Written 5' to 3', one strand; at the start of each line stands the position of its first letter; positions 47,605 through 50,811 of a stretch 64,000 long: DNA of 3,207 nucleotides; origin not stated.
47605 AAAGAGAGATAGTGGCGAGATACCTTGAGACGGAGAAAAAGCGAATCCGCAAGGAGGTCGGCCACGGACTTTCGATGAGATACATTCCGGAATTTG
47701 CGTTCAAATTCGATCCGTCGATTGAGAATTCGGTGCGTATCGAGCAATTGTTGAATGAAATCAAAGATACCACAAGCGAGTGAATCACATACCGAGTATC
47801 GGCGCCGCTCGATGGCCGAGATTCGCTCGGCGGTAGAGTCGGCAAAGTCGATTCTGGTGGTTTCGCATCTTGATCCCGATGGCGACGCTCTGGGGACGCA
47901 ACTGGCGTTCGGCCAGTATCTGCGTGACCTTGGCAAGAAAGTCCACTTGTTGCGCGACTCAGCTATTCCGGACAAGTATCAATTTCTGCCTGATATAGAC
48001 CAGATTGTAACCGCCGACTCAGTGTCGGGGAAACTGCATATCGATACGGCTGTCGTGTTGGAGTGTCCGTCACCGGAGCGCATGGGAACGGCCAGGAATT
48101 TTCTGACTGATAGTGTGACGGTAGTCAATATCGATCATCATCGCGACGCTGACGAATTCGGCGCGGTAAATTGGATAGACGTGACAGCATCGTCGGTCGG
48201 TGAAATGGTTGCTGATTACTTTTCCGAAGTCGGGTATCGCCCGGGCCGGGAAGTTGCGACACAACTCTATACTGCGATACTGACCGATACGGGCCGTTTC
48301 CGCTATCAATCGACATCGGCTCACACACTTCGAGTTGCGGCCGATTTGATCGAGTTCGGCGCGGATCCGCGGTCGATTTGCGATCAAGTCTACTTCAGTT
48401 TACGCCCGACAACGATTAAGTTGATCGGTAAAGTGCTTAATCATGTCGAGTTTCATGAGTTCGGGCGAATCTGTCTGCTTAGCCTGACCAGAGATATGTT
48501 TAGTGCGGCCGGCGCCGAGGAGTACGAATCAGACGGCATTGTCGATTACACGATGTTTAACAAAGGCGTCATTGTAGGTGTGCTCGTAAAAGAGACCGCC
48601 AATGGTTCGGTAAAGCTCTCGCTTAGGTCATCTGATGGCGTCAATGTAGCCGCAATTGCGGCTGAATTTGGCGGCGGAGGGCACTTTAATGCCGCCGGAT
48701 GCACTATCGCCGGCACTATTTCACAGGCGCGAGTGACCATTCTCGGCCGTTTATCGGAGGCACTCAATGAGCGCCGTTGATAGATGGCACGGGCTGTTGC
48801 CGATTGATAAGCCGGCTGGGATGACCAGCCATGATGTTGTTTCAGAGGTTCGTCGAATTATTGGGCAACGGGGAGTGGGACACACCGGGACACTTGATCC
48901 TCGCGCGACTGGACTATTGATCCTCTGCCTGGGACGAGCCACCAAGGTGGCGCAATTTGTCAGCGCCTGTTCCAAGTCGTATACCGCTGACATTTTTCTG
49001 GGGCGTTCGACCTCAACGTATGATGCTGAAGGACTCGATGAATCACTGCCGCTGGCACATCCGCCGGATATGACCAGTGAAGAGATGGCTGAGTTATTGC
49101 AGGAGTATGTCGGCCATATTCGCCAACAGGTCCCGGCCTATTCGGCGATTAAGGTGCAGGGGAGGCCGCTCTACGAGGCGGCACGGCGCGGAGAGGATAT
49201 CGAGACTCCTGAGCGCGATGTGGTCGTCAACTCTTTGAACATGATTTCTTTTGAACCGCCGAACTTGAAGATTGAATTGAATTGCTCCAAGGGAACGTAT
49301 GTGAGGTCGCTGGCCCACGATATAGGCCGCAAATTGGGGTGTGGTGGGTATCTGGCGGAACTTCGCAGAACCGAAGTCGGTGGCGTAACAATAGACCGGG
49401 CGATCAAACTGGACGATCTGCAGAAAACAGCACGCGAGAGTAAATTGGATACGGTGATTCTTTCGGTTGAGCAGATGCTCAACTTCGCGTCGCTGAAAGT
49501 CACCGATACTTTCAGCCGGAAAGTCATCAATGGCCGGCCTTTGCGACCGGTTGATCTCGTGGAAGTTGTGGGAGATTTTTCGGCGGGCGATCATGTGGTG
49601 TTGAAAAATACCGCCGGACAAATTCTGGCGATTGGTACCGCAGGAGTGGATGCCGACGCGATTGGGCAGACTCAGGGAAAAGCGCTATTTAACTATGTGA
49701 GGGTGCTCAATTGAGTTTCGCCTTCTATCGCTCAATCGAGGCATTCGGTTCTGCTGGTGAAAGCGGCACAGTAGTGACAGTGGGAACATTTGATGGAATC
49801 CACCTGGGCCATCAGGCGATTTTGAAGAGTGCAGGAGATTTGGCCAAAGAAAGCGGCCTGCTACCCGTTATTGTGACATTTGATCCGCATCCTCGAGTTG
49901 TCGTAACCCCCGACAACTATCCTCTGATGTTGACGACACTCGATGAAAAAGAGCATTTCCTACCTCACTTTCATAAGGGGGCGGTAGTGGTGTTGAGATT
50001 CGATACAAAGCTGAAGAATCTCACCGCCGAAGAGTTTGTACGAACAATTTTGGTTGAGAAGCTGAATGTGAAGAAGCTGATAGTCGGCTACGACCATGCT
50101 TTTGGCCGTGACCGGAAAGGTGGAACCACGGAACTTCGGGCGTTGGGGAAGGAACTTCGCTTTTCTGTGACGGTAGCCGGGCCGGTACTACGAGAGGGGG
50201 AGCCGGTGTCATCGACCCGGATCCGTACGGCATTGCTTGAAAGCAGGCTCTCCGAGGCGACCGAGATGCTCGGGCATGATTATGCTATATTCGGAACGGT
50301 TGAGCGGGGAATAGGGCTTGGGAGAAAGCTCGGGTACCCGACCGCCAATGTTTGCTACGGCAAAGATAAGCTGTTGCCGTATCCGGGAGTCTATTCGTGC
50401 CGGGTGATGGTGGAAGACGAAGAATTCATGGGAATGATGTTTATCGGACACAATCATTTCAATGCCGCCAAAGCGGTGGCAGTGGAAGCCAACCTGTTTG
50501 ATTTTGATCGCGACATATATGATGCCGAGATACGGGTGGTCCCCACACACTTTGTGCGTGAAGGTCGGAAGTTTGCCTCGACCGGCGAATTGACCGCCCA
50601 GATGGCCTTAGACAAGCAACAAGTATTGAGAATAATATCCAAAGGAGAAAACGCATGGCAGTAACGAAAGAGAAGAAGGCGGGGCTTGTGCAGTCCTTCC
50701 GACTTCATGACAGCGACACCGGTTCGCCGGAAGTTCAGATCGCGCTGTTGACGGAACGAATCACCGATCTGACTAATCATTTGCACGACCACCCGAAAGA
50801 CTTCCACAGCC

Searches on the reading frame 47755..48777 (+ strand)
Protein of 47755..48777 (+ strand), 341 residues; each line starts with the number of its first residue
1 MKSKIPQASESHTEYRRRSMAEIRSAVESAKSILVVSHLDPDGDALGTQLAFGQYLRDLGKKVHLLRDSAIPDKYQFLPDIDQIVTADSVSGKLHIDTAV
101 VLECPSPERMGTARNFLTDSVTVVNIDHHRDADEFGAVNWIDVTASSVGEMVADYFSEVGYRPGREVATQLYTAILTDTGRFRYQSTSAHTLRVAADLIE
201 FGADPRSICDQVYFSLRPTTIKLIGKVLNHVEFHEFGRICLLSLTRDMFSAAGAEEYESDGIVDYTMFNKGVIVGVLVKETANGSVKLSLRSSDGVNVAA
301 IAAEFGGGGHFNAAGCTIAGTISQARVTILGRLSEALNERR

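Call 93: search_protein_families(library=pfam, proteins=[window:47755-48777:+], max_evalue=0.00001)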
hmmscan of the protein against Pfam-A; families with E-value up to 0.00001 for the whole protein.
window:47755-48777:+ (341 aa): 2 families
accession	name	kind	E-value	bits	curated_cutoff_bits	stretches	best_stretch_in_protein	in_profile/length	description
PF01368.27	DHH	-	6.1e-12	46.4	28.1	1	33-175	2-125/125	DHH family, N-terminal domain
PF02272.25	DHHA1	-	4.2e-11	43.6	25.9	1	253-320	12-85/102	DHHA1 domain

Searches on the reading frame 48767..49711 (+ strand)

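Call 93: search_protein_families(library=pfam, proteins=[window:48767-49711:+], max_evalue=0.00001)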
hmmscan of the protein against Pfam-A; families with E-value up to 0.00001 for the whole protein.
window:48767-49711:+ (315 aa): 3 families
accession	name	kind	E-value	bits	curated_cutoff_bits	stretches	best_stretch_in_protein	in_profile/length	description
PF01509.24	TruB_N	-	1.4e-47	162.3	27.3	1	29-179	1-149/149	TruB family pseudouridylate synthase (N terminal domain)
PF16198.10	TruB_C_2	-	3.4e-16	59.6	29.3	1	180-238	1-65/66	tRNA pseudouridylate synthase B C-terminal domain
PF01472.26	PUA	-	1.4e-07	31.8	24.8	1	245-306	5-66/74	PUA domain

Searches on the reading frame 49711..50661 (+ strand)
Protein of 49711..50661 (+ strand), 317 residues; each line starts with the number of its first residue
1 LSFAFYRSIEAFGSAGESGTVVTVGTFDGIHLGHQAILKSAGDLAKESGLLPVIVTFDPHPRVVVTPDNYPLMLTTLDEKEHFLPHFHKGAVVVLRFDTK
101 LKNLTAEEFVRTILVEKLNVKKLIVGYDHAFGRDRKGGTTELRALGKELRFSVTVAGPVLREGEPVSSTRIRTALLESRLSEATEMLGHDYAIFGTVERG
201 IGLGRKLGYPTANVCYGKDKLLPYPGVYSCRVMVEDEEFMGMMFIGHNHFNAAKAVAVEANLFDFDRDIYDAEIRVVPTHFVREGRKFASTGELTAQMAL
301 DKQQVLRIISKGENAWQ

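Call 93: search_protein_families(library=pfam, proteins=[window:49711-50661:+], max_evalue=0.00001)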
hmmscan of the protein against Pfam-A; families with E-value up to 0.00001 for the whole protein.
window:49711-50661:+ (317 aa): 3 families
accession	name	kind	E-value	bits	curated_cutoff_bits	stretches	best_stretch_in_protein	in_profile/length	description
PF06574.18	FAD_syn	-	2.2e-47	161.3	27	1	17-170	5-158/158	FAD synthetase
PF01687.23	Flavokinase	-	1.2e-32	113.2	19.6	1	187-308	1-123/124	Riboflavin kinase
PF01467.32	CTP_transf_like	-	5.2e-06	27.1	21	0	22-173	1-132/133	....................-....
